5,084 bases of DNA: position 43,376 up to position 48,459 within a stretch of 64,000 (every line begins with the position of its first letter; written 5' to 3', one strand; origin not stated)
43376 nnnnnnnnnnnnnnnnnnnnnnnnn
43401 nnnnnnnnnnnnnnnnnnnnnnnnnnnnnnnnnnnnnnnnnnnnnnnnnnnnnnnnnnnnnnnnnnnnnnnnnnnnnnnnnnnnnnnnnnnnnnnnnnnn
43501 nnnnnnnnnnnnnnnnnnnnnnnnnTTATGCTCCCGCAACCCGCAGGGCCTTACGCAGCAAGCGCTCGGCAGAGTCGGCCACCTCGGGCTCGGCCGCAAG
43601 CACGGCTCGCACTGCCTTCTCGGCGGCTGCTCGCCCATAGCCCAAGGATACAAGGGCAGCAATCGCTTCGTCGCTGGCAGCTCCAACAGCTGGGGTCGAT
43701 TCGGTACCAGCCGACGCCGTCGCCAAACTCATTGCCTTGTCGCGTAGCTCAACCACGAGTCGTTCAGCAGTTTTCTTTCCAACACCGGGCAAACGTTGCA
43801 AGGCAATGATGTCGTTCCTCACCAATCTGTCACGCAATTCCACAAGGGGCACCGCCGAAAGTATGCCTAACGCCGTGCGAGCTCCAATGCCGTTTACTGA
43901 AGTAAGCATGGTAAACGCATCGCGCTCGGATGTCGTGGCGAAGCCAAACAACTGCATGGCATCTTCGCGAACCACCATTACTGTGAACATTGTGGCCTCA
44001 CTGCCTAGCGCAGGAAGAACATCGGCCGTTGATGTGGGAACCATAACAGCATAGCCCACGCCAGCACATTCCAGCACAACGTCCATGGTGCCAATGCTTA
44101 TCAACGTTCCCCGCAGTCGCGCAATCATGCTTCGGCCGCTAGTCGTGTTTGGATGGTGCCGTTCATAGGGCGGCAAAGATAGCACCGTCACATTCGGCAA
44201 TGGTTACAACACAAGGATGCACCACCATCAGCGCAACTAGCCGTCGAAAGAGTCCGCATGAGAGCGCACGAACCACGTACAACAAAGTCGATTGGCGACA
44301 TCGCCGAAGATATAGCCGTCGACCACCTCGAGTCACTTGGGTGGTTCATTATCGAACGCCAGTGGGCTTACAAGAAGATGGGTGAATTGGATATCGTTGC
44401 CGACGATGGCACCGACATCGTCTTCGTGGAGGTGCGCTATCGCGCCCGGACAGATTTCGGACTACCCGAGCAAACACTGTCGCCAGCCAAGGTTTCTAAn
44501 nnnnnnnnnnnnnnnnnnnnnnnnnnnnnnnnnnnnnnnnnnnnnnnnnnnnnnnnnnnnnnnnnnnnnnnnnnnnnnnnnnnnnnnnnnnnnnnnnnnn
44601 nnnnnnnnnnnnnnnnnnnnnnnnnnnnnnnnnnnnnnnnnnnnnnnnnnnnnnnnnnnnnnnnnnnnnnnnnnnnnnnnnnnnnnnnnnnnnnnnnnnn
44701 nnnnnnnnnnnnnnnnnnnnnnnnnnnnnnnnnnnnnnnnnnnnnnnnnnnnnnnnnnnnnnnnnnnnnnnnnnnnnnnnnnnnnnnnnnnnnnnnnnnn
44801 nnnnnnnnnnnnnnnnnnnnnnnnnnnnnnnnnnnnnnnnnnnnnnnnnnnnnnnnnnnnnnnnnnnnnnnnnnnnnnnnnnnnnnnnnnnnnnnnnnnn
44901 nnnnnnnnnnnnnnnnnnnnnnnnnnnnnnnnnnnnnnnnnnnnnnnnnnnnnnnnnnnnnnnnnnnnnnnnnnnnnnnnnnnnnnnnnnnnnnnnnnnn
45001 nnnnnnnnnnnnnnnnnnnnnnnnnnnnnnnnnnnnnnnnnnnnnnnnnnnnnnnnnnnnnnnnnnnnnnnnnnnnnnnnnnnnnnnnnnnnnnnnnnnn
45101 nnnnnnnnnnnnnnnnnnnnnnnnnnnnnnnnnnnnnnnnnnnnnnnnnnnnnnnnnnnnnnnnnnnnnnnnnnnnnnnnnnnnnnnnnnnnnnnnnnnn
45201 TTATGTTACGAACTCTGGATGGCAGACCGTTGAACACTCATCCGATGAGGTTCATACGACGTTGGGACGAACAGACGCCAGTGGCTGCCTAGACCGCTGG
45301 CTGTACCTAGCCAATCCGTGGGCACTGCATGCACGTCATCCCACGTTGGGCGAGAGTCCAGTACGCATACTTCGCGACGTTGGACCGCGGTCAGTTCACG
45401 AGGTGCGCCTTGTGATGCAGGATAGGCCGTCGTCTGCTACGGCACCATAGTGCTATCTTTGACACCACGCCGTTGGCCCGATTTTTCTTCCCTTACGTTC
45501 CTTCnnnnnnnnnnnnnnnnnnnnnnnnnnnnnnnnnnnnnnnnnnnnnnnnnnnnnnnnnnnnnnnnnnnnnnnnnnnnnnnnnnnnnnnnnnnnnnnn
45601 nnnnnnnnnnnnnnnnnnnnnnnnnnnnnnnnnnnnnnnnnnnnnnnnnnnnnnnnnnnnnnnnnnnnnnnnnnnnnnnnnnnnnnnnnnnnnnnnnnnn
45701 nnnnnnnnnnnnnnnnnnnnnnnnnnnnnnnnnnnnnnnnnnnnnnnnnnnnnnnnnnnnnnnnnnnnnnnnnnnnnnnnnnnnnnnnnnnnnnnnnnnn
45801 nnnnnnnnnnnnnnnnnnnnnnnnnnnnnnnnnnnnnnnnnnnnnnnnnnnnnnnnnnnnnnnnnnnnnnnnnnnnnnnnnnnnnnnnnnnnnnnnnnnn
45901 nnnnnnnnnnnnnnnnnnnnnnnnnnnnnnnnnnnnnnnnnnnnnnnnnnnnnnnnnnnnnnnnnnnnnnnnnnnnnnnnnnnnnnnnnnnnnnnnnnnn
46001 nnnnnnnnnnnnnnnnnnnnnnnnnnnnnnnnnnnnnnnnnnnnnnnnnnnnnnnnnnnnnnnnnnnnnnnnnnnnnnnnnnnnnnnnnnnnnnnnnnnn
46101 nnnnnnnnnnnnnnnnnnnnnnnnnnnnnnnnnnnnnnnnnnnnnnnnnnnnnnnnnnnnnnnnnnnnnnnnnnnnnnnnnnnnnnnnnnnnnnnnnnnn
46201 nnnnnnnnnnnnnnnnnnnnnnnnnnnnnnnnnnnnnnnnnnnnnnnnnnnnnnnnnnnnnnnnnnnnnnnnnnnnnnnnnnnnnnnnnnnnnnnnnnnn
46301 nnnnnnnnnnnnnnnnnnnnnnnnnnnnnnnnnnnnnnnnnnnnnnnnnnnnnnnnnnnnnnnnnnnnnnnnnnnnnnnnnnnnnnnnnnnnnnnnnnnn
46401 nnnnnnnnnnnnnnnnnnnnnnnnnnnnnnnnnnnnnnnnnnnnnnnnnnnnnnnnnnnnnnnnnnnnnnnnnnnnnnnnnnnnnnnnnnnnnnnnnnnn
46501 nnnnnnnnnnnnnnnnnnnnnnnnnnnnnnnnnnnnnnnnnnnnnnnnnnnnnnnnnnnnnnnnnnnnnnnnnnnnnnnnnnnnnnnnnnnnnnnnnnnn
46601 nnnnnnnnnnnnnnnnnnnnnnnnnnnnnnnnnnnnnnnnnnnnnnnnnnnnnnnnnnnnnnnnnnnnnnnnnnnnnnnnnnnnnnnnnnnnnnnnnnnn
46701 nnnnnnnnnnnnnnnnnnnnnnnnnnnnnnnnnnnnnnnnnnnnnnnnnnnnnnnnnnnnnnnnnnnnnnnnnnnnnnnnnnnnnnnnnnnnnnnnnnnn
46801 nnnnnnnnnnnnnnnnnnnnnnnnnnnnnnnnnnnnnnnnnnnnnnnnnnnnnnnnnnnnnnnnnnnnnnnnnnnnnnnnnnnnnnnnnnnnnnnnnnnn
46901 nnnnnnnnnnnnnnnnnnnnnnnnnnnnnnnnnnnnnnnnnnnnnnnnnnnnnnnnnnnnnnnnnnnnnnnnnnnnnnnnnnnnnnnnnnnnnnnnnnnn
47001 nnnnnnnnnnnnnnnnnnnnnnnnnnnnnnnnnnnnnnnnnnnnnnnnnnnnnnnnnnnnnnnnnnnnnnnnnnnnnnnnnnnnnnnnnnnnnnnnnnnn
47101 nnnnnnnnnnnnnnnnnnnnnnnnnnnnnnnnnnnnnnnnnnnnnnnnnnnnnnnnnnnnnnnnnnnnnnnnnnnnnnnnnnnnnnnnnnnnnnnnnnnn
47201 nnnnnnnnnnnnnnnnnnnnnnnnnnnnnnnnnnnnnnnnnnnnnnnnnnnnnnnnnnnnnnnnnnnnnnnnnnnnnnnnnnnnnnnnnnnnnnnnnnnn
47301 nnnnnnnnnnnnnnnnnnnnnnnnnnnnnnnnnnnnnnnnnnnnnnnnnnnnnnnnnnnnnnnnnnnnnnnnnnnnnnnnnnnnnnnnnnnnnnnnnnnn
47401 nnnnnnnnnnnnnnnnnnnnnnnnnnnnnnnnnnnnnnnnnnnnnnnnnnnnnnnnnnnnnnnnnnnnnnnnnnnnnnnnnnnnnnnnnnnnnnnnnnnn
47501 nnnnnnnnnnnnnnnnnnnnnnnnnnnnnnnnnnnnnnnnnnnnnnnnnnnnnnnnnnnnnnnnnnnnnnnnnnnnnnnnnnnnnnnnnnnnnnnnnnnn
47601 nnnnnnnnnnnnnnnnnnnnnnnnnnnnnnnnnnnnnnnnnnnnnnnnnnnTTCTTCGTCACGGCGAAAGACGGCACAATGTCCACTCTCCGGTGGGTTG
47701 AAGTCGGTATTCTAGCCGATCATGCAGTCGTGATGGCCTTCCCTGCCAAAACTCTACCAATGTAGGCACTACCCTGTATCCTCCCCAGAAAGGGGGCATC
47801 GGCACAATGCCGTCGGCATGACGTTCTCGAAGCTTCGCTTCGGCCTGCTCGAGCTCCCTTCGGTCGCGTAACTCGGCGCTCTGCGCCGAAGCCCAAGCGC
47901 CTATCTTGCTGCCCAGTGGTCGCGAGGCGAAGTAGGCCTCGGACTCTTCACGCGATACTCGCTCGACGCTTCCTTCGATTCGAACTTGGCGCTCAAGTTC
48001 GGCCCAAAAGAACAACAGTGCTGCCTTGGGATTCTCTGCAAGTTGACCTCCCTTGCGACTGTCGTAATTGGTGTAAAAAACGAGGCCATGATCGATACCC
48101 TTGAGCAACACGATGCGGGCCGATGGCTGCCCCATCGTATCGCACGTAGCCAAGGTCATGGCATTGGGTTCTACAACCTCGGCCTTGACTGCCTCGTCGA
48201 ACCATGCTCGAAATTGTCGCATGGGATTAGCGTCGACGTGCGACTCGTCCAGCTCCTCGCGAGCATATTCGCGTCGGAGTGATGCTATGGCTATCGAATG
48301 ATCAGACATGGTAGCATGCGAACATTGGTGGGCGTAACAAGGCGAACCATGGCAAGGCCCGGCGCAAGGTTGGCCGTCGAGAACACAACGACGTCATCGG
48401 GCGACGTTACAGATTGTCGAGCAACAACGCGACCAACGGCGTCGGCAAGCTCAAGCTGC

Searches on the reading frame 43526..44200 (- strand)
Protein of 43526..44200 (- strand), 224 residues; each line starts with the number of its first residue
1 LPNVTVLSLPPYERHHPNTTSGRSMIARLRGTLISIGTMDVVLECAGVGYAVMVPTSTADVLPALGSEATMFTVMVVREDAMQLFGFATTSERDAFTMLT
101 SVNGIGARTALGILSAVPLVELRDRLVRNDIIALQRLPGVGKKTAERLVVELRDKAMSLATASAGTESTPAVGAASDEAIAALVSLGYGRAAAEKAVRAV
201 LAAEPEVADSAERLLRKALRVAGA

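Call 60: search_protein_families(library=pfam, proteins=[window:43526-44200:-], max_evalue=0.00001)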
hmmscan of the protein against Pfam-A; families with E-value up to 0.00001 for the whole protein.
window:43526-44200:- (224 aa): 5 families
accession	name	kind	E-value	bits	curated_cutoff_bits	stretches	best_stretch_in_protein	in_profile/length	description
PF01330.27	RuvA_N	-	2.4e-20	72.8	23.6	1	25-86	1-61/61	RuvA N terminal domain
PF14520.12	HHH_5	-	2e-14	54.2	27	1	96-154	1-57/57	Helix-hairpin-helix domain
PF07499.19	RuvA_C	-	6.6e-09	36.6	24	1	175-220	2-44/47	RuvA, C-terminal domain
PF21176.3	RecR_HhH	-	1.7e-07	31.4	27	1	132-152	6-26/45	RecR, helix-hairpin-helix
PF00633.29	HHH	-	3.7e-06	27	24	0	125-148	4-27/30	Helix-hairpin-helix motif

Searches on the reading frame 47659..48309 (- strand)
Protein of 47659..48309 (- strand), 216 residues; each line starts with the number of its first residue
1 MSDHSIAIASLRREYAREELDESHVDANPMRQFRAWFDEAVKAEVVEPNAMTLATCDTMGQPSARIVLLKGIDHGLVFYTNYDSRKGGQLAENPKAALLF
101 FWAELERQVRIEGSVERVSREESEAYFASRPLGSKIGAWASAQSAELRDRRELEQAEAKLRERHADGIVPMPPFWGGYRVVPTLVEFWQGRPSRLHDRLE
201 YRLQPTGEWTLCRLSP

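Call 60: search_protein_families(library=pfam, proteins=[window:47659-48309:-], max_evalue=0.00001)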
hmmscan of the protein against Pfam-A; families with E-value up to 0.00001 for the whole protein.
window:47659-48309:- (216 aa): 3 families
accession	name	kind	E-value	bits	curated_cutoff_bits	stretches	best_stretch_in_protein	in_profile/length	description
PF01243.27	PNPOx_N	-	1.9e-30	106.1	28.1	1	37-158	1-114/120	Pyridoxamine 5'-phosphate oxidase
PF10590.14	PNP_phzG_C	-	9.6e-21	73.9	27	1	175-216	1-42/42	Pyridoxine 5'-phosphate oxidase C-terminal dimerisation region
PF12766.13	Pyridox_oxase_2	-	7.9e-08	33.3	26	1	31-116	2-97/100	Pyridoxamine 5'-phosphate oxidase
